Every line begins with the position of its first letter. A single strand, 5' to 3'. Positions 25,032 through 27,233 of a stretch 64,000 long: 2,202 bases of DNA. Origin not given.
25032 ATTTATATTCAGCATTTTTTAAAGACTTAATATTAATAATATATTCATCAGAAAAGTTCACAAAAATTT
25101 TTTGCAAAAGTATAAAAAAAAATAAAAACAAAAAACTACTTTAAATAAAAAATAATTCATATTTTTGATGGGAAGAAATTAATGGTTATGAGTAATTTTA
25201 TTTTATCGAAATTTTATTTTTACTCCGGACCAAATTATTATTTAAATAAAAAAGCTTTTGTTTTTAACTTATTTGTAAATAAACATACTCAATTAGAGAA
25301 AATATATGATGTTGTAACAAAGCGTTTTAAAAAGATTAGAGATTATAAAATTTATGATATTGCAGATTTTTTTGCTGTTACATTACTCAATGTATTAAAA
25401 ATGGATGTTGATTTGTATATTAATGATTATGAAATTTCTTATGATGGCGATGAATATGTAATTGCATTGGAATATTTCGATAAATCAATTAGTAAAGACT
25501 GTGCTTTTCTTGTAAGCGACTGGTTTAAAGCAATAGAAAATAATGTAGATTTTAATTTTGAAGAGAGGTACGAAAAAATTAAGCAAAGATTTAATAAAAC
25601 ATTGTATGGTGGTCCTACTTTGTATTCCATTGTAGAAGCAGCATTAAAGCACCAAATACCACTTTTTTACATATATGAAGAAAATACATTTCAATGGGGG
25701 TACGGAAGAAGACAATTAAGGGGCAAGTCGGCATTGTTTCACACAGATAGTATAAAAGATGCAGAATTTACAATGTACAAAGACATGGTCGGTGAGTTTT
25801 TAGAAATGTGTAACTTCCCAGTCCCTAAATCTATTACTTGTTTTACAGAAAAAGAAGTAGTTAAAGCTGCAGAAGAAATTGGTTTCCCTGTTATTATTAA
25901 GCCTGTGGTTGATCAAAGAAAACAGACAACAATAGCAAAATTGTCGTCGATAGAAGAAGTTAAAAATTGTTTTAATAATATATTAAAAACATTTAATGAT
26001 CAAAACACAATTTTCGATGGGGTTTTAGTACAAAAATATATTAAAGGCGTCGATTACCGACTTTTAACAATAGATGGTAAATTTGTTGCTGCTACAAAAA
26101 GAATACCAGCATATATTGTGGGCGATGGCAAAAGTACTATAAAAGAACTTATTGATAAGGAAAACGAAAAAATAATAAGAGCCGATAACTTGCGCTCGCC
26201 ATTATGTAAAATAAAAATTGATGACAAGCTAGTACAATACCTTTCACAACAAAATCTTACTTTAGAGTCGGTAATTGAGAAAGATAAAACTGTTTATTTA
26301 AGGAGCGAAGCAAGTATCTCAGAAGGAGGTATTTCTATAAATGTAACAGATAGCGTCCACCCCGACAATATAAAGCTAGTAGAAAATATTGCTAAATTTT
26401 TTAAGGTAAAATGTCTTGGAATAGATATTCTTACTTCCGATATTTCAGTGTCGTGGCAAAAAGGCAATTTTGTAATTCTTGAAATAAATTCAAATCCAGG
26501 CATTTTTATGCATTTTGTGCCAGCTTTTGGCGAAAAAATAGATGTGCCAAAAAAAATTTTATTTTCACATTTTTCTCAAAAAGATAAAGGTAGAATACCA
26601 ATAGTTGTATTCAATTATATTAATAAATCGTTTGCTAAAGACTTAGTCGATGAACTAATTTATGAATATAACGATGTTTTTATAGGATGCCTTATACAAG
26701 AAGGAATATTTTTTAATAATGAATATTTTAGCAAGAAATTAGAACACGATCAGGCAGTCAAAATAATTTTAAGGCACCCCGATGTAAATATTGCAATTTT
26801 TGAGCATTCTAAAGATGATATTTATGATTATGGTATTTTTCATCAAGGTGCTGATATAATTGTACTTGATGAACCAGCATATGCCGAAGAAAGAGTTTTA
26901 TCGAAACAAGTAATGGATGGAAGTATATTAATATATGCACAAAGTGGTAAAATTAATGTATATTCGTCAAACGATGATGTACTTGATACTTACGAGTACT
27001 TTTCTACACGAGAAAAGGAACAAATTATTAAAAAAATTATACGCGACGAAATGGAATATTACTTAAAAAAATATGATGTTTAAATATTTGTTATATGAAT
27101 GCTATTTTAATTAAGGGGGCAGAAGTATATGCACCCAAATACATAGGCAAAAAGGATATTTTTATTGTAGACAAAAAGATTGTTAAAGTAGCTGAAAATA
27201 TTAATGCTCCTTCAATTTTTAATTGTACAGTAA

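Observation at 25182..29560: Truncated cyanophycin-synthetase-like gene with both nucleotide loops degenerate, clustered with isoaspartyl dipeptidase and aspartokinase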

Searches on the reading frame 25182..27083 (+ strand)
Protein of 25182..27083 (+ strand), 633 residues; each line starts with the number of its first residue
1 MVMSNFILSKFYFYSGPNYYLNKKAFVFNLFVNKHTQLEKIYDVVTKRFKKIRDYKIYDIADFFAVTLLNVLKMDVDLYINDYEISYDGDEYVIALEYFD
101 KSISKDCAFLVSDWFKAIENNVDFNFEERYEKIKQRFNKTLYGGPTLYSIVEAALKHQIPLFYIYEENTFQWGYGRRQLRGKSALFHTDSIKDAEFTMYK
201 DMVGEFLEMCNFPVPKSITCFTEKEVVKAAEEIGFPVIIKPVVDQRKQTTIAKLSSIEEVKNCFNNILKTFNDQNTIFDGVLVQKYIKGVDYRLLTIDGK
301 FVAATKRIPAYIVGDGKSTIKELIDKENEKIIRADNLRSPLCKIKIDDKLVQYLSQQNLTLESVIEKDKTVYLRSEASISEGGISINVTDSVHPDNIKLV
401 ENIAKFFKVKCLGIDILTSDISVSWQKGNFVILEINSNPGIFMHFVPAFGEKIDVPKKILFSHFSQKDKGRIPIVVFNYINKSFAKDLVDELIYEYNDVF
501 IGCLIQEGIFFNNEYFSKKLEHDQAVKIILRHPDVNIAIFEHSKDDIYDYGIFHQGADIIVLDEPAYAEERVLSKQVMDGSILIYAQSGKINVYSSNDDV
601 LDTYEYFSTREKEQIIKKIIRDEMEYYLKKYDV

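Call 3: search_protein_families(library=pfam, proteins=[window:25182-27083:+], max_evalue=0.1)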
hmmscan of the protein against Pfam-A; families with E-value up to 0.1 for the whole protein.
window:25182-27083:+ (633 aa): 5 families
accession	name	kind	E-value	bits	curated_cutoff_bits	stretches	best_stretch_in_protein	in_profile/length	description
PF13549.11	ATP-grasp_5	-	9e-08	32.2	27.6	1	202-289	14-109/221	ATP-grasp domain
PF08443.16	RimK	-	4.6e-06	26.8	21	1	213-308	17-106/188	RimK-like ATP-grasp domain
PF02786.22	CPSase_L_D2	-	0.0016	18.4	19.8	1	205-243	7-47/211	Carbamoyl-phosphate synthase L chain, ATP binding domain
PF07478.18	Dala_Dala_lig_C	-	0.0022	18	24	0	380-441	118-178/204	D-ala D-ala ligase C-terminus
PF25654.1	MCP1_SIFV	-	0.074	13.2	27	0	464-501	16-53/204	Major capsid protein 1, Sulfolobus islandicus filamentous virus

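Call 4: search_protein_families(library=ncbifam, proteins=[window:25182-27083:+], max_evalue=0.1)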
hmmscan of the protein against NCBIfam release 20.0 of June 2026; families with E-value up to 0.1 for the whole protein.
window:25182-27083:+ (633 aa): 18 families
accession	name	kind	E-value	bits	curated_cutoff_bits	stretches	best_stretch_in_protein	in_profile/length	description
NF010623.0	PRK14016.1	subfamily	3e-101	340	877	1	57-561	75-570/871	cyanophycin synthetase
TIGR02068.2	cya_phycin_syn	equivalog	1.9e-100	337.1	850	1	64-562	81-570/862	cyanophycin synthetase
NF002688.0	PRK02471.1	equivalog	1.7e-48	165.6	425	1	205-465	495-753/756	bifunctional glutamate--cysteine ligase GshA/glutathione synthetase GshB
TIGR03103.1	trio_acet_GNAT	equivalog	6e-30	104.3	569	1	166-444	264-527/547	N-acetylglutaminylglutamine synthetase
TIGR01435.1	glu_cys_lig_rel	equivalog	5.4e-28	97.6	656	1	264-451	530-707/719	bifunctional glutamate--cysteine ligase/glutathione synthetase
TIGR00768.1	rimK_fam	subfamily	1.6e-14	53.9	143.4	2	206-308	94-194/276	RimK family alpha-L-glutamate ligase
TIGR02144.1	LysX_arch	equivalog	9.8e-11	41.3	275.6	1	207-308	95-194/281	lysine biosynthesis protein LysX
NF045493.1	HydDutCoALig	equivalog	4.4e-10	38.8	1300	1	204-291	491-585/698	4-hydroxybutyrate--CoA ligase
NF002378.0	PRK01372.1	subfamily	1.3e-08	34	243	1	196-305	97-197/305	D-alanine--D-alanine ligase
NF011167.0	PRK14569.1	equivalog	1.7e-06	27.6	410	1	187-269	85-164/296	D-alanyl-alanine synthetase A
NF005543.0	PRK07206.1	subfamily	1e-05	24.4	302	1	204-299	113-212/416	hypothetical protein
NF045494.1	AcCoALig_Archglob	equivalog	0.00082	17.9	1200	1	205-268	10-78/665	acetate--CoA ligase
NF003671.0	PRK05294.1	equivalog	0.001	16.8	599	1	202-284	669-750/1058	carbamoyl-phosphate synthase large subunit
NF009402.0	PRK12767.1-1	equivalog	0.0013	17.7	218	1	203-287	119-193/329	carbamoyl phosphate synthase-like protein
TIGR01205.1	D_ala_D_alaTIGR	subfamily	0.0019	17.2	245.65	0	420-444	269-292/318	D-alanine--D-alanine ligase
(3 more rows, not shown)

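Call 5: search_solved_structures(query=window:25182-27083:+, show_alignments=3, max_evalue=0.001)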
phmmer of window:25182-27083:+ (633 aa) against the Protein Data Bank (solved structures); distinct sequences matched with E-value up to 0.001: 10.
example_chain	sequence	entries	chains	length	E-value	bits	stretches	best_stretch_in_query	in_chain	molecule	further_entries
7ta5_A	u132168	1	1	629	3.2e-142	478.2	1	5-598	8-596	Glutathione synthase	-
8fxh_A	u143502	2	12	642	1.4e-127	429.8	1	13-618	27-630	RimK domain-containing protein ATP-grasp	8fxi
7lg5_A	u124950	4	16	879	6.9e-60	206.2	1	142-561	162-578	Cyanophycin synthase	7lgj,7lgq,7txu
7txv_A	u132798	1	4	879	7.1e-60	206.2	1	142-561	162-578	Cyanophycin synthase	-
7lgm_A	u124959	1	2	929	8e-57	196.1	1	132-559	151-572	Cyanophycin synthase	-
7lgn_A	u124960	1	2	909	6.5e-54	186.5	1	139-559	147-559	Cyanophycin synthase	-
7wac_A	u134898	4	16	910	2e-53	184.9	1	127-559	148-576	Cyanophycin synthase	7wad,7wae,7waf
3ln7_A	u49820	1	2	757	5.1e-26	94.4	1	202-457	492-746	Glutathione biosynthesis bifunctional protein gshAB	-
3ln6_A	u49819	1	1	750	4e-24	88.1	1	205-460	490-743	Glutathione biosynthesis bifunctional protein gshAB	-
8wzu_A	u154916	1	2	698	8.4e-06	27.6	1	197-291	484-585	4-hydroxybutyrate--CoA ligase [ADP-forming]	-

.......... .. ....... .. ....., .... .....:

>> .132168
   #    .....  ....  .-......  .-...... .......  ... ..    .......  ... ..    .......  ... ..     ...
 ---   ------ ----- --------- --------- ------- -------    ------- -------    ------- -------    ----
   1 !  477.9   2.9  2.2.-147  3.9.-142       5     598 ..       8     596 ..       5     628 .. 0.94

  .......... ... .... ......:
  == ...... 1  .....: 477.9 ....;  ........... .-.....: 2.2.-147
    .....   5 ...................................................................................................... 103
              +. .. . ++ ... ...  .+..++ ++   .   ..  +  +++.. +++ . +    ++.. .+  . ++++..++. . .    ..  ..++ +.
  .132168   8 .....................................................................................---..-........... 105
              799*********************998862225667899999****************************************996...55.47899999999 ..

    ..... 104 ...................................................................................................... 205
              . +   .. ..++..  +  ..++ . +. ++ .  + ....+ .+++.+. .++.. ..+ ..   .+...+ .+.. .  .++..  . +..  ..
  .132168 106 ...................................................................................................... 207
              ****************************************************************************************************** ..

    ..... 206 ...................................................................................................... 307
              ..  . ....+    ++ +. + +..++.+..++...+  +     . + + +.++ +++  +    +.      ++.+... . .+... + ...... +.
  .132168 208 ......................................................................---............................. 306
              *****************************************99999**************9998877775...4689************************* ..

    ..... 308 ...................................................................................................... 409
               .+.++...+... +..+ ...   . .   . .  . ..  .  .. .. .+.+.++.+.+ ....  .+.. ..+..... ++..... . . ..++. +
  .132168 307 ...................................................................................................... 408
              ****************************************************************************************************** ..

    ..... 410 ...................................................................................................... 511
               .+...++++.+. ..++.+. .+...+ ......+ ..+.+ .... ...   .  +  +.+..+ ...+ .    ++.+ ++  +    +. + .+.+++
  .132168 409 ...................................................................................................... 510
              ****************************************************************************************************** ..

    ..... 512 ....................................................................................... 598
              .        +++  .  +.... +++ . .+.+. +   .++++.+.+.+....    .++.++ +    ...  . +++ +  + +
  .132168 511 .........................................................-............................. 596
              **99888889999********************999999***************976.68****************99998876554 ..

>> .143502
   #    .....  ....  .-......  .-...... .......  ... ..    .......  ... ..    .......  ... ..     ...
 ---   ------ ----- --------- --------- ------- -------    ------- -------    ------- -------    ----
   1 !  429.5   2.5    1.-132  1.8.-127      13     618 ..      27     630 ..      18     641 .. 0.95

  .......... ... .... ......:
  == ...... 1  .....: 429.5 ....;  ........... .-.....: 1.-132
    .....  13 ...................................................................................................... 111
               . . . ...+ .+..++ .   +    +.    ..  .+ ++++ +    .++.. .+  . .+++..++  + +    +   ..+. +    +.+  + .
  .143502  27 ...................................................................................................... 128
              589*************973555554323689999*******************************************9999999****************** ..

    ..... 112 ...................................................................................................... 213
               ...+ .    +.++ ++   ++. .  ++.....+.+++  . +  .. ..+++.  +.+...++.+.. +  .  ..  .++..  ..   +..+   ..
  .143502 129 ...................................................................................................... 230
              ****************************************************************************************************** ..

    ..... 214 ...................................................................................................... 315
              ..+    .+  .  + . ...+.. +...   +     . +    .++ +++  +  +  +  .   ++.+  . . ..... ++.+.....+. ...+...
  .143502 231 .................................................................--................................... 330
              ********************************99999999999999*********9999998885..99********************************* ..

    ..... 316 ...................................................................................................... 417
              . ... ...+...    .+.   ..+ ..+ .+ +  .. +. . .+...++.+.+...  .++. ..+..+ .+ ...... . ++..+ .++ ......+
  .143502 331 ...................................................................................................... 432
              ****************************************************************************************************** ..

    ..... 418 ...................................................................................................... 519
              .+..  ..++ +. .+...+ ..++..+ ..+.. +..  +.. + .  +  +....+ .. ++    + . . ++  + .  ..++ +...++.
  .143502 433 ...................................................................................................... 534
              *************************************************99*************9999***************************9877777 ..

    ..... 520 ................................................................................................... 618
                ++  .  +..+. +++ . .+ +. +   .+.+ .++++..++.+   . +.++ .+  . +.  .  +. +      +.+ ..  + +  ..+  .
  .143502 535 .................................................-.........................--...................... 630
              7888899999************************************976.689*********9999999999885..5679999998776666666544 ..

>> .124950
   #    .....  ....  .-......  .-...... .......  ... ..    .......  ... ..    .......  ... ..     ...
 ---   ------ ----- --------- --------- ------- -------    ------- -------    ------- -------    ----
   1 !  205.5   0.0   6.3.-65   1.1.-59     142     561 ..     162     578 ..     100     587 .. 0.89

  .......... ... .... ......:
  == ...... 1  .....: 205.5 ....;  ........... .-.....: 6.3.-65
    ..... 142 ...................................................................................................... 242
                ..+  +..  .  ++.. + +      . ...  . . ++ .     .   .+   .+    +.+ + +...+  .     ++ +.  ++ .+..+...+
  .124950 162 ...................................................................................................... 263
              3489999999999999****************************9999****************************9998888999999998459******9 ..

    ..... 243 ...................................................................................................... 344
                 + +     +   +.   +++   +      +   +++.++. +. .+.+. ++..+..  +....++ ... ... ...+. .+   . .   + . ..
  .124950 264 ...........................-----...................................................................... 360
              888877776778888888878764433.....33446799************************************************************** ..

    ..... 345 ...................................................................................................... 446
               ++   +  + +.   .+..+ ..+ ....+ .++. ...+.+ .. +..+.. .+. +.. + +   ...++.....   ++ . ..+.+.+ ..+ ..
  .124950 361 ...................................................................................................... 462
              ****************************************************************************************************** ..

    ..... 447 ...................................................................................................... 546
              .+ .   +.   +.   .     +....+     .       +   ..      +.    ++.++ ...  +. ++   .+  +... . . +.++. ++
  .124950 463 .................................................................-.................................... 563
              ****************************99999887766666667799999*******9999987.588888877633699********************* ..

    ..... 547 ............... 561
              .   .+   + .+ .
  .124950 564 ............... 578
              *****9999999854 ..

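Call 6: find_homologous_proteins(query=window:25182-27083:+, max_evalue=1e-20)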
Query window:25182-27083:+ (633 aa): 932 proteins with E <= 1e-20 among 8000 candidates; the best 120 are listed.
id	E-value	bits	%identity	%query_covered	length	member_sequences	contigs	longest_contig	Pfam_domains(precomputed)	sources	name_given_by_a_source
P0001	0.0e+0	1406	100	100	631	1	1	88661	PF13549.12,PF08443.17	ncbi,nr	ncbi:MAG: acetate--CoA ligase family protein [Bacteroidales bacterium]|nr:acetate--CoA ligase family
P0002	1.3e-241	821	57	100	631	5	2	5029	PF13549.12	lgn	-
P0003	9.3e-239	812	56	100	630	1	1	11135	PF13549.12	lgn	-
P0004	2.7e-237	807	56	100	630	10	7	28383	PF13549.12,PF08443.17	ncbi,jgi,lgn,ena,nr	ncbi:MAG TPA: acetate--CoA ligase family protein [Bacteroidales bacterium]|nr:acetate--CoA ligase fa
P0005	1.1e-236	805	55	100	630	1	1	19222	PF02955.22,PF13549.12,PF08443.17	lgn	-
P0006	1.9e-236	804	55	100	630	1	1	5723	PF02955.22,PF13549.12,PF08443.17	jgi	-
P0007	2.4e-236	804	55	100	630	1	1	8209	PF13549.12,PF08443.17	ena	-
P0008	4.6e-235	800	55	100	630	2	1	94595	PF13549.12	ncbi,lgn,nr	ncbi:MAG: acetate--CoA ligase family protein [Bacteroidales bacterium]|nr:acetate--CoA ligase family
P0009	6.3e-234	796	56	100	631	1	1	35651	PF13549.12,PF02786.23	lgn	-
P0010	6.7e-232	789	54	100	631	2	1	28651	PF13549.12,PF08443.17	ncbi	-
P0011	3.8e-231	787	53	100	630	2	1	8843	PF13549.12,PF02786.23,PF08443.17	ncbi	-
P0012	5.6e-230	783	53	100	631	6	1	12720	PF13549.12,PF08443.17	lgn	-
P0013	2.0e-227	774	55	100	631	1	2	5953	PF02955.22,PF13549.12,PF08443.17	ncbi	-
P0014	3.5e-211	721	50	100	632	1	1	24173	PF02955.22,PF13549.12,PF08443.17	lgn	-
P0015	3.2e-210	718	51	99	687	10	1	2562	PF13549.12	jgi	-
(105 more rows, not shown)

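Call 18: find_related_loci(query=A1, collection=genome_contigs, flank=10000)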
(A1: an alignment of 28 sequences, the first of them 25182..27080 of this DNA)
Query A1 (633 aa) in genome_contigs; peptide patterns used: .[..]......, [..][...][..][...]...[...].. (x = any residue, [..] = any of these).
194 stretches matched a pattern; 140 encode a relative of the query (tblastn E <= 1e-3); the best 80 are kept; 80 distinct loci.
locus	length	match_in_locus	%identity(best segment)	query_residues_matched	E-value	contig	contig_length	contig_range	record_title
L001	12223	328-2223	57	2-633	0e+0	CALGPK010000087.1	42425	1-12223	MAG: uncultured Bacteroidales bacterium isolate N1_Bin_METABAT__185_1 genome assembly, contig: c_000000711259, whole gen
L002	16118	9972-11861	56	3-633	0e+0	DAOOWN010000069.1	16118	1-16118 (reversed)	MAG TPA_asm: Bacteroidales bacterium isolate AMR_MDS_2414 NODE_3651_length_16118_cov_7.305547, whole genome shotgun sequ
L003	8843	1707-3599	53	2-633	0e+0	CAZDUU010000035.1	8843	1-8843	MAG TPA_asm: uncultured Bacteroidales bacterium isolate binchicken_co20_200 genome assembly, contig: NODE_14240_length_8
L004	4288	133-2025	55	3-633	0e+0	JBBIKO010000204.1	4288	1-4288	MAG: Bacteroidota bacterium isolate QNF170220_bin_188 NODE_16609_length_4288_cov_3.749823, whole genome shotgun sequence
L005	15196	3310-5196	48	3-632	0e+0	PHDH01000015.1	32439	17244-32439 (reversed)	MAG: Bacteroidetes bacterium HGW-Bacteroidetes-21 08E140C01_z5_2013_Ig3399_v2_scaffold_1093, whole genome shotgun sequen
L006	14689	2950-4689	51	5-583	0e+0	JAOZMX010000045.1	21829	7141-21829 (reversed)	MAG: Bacteroidales bacterium isolate GMC4_bin_2 GMC4_2140_length_21829_cov_9.090888, whole genome shotgun sequence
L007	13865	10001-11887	50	5-633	0e+0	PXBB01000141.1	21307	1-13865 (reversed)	MAG: Bacteroidales bacterium isolate T3Sed10_232R1 T3-Sed10-C4328, whole genome shotgun sequence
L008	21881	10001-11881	50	5-631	0e+0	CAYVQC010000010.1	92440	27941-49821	MAG TPA_asm: uncultured Bacteroidales bacterium isolate SRP252850_co1_394 genome assembly, contig: NODE_203_length_92440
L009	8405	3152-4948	51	5-603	0e+0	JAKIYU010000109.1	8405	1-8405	MAG: Bacteroidetes bacterium isolate UR.bin227 UR_contig_26503, whole genome shotgun sequence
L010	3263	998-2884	50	5-633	0e+0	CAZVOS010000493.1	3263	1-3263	MAG TPA_asm: uncultured Bacteroidales bacterium isolate SRP178699_co1_517 genome assembly, contig: NODE_46960_length_326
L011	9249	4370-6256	48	2-630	0e+0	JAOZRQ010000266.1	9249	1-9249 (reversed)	MAG: Desulfobacterales bacterium isolate GMC6.concoct.52 GMC6_9221_length_9249_cov_14.230476, whole genome shotgun seque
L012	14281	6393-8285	51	3-632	0e+0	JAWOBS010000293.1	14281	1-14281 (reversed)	MAG: Bacteroidales bacterium isolate BLK3-3.bin.235 k191_3156454, whole genome shotgun sequence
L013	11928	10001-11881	49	4-632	0e+0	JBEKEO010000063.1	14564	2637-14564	MAG: Bacteroidales bacterium isolate SPRUCE 208 SPRUCE_208_63, whole genome shotgun sequence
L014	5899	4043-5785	51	5-584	0e+0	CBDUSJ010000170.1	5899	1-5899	MAG TPA_asm: uncultured bacterium isolate SRR21487742_binner13_Refined_23 genome assembly, contig: ERZ26661670.9202, who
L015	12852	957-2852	49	4-632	0e+0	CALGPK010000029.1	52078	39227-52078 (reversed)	MAG: uncultured Bacteroidales bacterium isolate N1_Bin_METABAT__185_1 genome assembly, contig: c_000000379457, whole gen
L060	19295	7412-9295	46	3-631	0e+0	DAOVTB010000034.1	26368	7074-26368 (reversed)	MAG TPA_asm: Candidatus Muiribacteriota bacterium isolate CSMAG_1642 CSMAG_1642_k141_1967118_length_26368_cov_11.0000, w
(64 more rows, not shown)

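Call 23: find_encoding_contigs(protein=P0001, flank=10000, max_places=3)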
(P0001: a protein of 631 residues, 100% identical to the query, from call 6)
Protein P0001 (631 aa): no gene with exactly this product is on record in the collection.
